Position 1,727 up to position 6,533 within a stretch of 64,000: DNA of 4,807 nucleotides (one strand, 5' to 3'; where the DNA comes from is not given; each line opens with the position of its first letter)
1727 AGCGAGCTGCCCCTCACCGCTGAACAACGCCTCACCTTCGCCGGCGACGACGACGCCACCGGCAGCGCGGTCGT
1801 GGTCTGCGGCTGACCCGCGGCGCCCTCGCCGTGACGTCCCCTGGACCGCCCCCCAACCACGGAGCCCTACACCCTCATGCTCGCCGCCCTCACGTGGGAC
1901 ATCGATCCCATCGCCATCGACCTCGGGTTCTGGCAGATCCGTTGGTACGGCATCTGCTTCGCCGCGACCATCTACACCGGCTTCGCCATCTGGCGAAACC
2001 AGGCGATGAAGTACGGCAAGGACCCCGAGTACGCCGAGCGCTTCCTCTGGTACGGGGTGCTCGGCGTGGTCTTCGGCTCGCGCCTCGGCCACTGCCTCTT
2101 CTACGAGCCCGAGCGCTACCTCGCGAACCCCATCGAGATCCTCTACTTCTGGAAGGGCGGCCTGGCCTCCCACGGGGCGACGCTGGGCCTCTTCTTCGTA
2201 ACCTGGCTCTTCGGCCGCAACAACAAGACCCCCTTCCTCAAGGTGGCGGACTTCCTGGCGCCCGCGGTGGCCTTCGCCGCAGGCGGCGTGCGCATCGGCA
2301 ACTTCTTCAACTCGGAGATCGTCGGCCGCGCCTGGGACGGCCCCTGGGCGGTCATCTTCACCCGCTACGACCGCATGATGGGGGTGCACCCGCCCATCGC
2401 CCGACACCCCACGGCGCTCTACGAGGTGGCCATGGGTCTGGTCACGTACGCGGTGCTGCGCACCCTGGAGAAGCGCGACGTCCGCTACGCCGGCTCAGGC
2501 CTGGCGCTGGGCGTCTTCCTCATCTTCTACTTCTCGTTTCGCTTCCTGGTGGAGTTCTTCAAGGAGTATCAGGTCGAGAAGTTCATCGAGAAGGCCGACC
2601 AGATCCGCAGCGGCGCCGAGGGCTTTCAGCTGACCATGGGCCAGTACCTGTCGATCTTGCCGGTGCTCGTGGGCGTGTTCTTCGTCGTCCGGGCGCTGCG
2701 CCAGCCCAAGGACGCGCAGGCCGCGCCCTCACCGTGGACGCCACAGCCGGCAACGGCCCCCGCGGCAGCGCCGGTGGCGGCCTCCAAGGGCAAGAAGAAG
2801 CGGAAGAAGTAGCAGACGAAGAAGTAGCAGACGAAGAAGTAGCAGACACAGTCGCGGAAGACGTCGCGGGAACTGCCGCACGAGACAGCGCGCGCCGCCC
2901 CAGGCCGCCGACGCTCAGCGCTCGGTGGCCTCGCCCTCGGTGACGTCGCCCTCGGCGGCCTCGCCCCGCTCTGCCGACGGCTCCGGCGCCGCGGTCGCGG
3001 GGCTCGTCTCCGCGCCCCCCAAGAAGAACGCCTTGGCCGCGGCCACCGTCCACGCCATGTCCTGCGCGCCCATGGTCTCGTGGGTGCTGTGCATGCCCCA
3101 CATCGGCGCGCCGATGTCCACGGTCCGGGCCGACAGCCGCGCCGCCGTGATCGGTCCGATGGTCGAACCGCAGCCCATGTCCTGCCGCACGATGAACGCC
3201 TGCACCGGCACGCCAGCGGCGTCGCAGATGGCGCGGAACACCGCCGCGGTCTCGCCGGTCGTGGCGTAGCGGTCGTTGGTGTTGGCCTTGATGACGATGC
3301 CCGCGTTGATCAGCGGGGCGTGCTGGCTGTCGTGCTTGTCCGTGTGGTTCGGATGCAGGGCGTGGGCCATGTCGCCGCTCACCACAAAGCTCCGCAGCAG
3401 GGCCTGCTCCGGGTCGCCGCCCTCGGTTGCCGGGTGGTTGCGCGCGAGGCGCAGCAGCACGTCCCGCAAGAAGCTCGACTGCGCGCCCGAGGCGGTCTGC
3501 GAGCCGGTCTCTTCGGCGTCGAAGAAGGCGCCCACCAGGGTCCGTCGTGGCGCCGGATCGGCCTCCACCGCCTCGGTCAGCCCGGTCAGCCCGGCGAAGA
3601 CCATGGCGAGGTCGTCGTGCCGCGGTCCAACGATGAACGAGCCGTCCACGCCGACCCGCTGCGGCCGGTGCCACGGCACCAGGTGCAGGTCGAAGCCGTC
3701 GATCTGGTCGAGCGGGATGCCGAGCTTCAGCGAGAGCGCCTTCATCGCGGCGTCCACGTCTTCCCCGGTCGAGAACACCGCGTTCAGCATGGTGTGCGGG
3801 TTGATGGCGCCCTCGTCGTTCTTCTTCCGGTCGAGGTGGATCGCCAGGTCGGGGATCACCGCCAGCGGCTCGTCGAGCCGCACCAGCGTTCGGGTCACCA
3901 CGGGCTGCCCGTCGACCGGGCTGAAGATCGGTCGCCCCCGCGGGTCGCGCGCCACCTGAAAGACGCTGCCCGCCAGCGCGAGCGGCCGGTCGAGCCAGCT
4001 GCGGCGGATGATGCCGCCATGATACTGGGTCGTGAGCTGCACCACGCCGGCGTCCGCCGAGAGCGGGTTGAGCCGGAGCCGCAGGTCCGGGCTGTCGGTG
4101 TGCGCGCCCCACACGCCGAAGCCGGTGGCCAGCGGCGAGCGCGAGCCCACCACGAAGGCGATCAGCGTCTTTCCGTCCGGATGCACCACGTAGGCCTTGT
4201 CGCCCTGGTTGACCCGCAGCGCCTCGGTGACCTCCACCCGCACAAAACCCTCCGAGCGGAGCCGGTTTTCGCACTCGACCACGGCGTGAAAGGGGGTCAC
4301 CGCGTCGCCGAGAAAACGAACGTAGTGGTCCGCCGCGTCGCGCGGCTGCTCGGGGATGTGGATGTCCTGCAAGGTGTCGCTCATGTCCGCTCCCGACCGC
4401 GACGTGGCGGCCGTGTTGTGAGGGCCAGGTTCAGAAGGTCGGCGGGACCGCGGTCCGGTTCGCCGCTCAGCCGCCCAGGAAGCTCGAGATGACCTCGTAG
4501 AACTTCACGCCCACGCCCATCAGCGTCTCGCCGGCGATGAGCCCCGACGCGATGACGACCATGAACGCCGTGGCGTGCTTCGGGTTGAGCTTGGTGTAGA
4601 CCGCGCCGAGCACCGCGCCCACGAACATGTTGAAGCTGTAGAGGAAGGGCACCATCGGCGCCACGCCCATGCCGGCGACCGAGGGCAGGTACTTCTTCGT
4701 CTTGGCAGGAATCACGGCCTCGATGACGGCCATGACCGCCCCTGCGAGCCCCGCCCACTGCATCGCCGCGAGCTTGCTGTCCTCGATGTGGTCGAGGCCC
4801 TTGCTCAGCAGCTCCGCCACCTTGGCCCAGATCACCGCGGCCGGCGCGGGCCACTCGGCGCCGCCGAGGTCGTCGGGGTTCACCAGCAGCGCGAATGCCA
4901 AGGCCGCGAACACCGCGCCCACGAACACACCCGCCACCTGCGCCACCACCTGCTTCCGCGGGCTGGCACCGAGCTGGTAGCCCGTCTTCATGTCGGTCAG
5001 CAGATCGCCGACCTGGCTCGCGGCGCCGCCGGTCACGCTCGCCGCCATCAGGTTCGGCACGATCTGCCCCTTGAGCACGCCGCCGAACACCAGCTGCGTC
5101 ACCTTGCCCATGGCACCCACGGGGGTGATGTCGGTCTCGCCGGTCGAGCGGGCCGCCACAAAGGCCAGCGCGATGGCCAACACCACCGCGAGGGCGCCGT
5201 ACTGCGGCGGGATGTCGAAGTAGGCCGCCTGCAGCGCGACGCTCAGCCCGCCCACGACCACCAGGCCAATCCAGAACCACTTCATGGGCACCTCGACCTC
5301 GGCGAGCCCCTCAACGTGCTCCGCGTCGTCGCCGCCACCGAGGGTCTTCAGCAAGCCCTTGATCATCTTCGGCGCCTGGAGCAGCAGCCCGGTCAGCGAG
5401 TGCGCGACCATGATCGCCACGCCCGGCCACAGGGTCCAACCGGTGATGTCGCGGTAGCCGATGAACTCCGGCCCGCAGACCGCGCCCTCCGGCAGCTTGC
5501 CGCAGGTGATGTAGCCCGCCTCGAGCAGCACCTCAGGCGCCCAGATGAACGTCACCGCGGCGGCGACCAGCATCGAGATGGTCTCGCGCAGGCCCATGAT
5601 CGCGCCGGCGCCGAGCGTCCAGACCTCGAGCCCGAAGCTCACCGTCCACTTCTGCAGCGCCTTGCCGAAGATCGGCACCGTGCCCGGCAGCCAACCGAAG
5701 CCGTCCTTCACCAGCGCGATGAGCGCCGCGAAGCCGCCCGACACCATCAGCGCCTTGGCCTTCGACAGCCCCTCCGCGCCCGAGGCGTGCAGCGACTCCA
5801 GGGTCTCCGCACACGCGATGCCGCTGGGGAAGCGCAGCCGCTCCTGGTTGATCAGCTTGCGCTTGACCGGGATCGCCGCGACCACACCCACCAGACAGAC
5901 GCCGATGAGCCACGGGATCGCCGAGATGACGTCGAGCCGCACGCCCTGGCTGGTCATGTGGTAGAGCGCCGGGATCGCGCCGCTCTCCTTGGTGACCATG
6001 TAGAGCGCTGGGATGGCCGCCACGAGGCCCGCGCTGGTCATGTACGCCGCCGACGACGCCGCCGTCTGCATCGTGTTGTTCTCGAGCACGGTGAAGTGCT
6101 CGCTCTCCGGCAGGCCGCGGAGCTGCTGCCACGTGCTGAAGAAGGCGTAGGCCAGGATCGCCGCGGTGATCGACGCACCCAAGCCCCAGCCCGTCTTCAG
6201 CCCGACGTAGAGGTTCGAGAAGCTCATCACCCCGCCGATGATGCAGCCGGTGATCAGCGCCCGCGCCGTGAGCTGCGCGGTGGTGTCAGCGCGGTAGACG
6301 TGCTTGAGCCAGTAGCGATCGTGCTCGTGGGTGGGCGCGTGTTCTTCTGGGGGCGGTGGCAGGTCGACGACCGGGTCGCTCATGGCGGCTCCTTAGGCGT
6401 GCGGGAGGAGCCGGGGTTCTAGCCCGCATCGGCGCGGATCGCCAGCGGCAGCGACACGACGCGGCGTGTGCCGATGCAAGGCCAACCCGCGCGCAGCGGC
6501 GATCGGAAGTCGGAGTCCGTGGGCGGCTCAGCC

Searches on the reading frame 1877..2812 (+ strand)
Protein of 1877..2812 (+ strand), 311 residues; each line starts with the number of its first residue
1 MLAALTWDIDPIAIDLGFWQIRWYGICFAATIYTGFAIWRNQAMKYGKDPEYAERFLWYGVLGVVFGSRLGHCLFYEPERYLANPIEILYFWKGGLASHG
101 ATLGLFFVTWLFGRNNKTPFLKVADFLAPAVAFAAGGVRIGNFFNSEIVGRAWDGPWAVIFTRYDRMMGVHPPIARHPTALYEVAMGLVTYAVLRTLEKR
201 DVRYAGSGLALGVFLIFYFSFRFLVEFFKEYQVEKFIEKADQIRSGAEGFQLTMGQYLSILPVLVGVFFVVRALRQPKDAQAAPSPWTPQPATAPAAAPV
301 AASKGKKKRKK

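Call 28: search_protein_families(library=pfam, proteins=[window:1877-2812:+], max_evalue=0.0001)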
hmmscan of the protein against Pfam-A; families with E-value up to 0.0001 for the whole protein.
window:1877-2812:+ (311 aa): 1 family
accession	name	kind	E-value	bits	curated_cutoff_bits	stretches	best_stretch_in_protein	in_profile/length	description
PF01790.23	LGT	-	4.6e-61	206.6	24.9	1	11-271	1-239/240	Prolipoprotein diacylglyceryl transferase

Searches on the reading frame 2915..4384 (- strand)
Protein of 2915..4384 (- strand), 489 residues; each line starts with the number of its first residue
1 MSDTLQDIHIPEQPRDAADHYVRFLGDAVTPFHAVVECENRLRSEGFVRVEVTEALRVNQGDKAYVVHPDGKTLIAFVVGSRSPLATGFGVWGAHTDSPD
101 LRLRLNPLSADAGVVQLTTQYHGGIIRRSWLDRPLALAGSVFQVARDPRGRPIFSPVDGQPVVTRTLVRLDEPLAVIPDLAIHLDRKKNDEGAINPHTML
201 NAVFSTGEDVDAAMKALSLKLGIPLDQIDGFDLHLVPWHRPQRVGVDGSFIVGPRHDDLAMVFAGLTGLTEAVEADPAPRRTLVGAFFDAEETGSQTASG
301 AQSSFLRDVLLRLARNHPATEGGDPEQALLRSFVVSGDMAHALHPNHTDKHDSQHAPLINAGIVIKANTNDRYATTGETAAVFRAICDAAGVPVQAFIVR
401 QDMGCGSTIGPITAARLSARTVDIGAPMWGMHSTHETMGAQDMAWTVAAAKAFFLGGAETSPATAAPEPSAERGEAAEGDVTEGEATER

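Call 28: search_protein_families(library=pfam, proteins=[window:2915-4384:-], max_evalue=0.0001)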
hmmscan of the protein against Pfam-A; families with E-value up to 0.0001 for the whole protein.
window:2915-4384:- (489 aa): 1 family
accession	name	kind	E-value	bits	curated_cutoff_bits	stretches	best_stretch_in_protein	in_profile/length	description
PF02127.20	Peptidase_M18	-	2.4e-108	363.2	24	1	24-454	1-432/432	Aminopeptidase I zinc metalloprotease (M18)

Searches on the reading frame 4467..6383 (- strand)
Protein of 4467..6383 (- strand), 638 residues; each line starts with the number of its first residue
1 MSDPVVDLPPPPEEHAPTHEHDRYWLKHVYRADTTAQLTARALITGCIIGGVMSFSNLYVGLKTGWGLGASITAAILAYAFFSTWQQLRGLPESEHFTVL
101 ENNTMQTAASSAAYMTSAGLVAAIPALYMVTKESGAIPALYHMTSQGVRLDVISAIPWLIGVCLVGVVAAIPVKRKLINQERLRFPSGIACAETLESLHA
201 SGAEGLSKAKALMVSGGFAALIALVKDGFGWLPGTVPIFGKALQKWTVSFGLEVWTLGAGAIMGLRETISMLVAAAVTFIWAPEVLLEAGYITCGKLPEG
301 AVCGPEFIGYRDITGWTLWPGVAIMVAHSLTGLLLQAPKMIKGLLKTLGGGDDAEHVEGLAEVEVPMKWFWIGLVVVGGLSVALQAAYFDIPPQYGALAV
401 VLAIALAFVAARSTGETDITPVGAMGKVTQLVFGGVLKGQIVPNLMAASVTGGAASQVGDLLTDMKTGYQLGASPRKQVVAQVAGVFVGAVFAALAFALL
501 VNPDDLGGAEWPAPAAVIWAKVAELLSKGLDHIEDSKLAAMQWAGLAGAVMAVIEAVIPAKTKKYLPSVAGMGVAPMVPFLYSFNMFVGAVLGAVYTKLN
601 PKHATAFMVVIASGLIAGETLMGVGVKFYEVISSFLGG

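Call 28: search_protein_families(library=pfam, proteins=[window:4467-6383:-], max_evalue=0.0001)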
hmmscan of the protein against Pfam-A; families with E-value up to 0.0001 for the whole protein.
window:4467-6383:- (638 aa): 1 family
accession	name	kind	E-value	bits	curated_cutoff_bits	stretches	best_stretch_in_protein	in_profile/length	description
PF03169.20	OPT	-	2.6e-93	314.2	25.8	1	37-626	1-619/623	OPT oligopeptide transporter protein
